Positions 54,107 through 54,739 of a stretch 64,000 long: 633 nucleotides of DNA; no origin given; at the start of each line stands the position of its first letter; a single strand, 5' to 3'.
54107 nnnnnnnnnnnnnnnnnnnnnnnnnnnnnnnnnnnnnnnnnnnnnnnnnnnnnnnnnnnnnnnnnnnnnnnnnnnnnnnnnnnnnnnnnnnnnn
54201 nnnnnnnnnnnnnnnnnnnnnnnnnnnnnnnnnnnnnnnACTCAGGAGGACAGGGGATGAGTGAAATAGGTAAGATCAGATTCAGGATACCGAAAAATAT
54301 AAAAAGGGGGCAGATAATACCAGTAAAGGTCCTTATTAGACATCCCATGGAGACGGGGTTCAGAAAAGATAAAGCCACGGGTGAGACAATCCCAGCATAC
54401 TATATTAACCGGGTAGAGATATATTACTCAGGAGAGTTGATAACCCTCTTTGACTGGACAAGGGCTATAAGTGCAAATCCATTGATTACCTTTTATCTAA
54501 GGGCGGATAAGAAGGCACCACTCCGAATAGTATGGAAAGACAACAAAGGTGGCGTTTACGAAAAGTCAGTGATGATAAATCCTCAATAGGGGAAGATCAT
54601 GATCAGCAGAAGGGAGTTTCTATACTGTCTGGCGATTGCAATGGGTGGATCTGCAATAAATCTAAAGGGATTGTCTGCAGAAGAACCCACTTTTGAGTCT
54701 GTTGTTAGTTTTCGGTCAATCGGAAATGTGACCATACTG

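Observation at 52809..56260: Consensus sigma-54 promoter driving a truncated sox module (trx-like, periplasmic DsrE-like, SoxY, SoxZ, SoxB)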

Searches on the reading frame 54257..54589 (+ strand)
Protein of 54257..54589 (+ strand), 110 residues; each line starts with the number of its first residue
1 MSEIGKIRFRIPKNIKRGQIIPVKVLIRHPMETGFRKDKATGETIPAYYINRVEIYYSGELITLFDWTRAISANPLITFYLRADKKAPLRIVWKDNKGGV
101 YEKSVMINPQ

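Call 7: search_protein_families(library=pfam, proteins=[window:54257-54589:+], max_evalue=0.01)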
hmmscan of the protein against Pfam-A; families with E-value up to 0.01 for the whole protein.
window:54257-54589:+ (110 aa): 1 family
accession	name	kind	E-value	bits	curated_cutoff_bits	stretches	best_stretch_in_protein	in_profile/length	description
PF08770.17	SoxZ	-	7.5e-31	106.2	25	1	12-105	3-97/98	Sulphur oxidation protein SoxZ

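Call 8: search_protein_families(library=ncbifam, proteins=[window:54257-54589:+], max_evalue=0.001)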
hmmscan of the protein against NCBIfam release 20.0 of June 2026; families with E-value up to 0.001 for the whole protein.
window:54257-54589:+ (110 aa): 2 families
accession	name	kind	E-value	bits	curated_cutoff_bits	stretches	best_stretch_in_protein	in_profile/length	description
TIGR04490.1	SoxZ_true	equivalog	4.8e-30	103.4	76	1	14-106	4-97/98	thiosulfate oxidation carrier complex protein SoxZ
TIGR04557.1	fuse_rel_SoxYZ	equivalog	4.4e-22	78.5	140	1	2-101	127-225/226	quinoprotein dehydrogenase-associated SoxYZ-like carrier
